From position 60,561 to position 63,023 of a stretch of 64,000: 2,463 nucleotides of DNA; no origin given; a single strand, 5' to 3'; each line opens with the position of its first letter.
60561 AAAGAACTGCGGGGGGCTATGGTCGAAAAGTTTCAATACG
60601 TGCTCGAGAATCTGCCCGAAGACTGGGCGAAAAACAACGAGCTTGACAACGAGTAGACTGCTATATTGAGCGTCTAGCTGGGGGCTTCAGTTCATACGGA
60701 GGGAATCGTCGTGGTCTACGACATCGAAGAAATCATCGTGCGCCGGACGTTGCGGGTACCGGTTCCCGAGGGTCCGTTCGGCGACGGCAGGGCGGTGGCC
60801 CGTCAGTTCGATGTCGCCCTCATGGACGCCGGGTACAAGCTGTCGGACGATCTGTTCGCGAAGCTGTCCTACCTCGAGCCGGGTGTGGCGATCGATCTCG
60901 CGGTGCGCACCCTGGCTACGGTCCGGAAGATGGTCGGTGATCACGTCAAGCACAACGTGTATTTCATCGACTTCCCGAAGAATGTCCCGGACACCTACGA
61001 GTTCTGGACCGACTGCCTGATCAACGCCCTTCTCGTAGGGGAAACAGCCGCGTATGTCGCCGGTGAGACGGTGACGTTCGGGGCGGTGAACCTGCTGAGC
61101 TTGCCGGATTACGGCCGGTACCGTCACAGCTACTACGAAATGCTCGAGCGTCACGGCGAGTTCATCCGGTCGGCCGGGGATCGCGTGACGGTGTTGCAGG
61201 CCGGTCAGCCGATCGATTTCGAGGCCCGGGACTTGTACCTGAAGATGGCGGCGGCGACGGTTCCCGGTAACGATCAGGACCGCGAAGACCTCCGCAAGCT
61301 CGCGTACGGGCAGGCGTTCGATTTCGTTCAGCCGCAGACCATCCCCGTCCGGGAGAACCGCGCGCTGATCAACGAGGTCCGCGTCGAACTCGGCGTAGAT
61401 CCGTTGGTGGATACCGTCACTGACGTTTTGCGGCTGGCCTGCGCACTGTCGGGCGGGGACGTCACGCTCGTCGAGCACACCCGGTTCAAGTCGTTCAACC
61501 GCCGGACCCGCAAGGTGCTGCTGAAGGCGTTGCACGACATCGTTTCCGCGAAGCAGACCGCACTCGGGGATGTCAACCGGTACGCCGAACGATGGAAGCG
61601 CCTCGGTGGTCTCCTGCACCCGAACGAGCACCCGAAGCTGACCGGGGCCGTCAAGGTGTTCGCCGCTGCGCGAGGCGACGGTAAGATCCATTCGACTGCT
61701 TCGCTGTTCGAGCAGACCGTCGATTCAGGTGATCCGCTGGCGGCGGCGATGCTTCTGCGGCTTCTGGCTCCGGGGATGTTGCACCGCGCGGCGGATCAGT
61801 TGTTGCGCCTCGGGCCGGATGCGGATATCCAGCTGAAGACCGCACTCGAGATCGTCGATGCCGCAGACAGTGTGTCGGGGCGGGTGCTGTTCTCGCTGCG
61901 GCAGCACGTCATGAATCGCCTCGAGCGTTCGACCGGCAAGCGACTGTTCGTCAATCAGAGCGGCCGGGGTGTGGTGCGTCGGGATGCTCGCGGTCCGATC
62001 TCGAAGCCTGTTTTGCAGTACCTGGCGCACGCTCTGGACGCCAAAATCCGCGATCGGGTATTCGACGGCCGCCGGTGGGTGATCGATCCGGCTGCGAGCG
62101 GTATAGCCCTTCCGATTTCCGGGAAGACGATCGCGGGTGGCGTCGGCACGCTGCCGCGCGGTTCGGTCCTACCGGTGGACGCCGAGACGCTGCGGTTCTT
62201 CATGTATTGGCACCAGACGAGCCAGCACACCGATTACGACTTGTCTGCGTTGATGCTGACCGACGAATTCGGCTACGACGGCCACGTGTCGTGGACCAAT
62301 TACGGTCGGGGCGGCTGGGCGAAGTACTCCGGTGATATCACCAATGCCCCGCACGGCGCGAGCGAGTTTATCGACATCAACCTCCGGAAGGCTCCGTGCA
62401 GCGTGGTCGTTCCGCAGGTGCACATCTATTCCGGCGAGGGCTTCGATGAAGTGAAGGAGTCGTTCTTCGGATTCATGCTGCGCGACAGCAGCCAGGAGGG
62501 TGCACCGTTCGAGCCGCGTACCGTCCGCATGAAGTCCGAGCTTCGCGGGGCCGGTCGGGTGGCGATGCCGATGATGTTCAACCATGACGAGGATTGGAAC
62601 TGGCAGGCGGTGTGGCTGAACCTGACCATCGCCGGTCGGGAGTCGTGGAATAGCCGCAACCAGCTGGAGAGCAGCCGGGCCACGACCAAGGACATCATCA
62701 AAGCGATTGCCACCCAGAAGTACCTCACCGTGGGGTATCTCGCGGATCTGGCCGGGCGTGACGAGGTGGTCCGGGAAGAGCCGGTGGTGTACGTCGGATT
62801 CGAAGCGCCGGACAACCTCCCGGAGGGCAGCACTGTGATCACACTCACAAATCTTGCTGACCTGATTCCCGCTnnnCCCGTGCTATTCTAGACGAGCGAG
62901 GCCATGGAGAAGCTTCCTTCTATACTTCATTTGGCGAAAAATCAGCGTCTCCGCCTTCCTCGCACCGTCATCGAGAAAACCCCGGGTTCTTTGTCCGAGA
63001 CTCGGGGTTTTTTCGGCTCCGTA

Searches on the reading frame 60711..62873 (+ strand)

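Call 12: search_protein_families(library=phrogs, proteins=[window:60711-62873:+], max_evalue=0.001)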
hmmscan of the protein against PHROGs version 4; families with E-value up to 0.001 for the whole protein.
window:60711-62873:+ (721 aa): 1 family
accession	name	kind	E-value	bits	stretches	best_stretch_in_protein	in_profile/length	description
phrog_33734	-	unknown function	4.8e-37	128.8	1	232-641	246-683/764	-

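Call 13: search_protein_families(library=pfam, proteins=[window:60711-62873:+], max_evalue=0.001)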
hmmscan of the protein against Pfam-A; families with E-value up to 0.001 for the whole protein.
window:60711-62873:+ (721 aa): 0 families
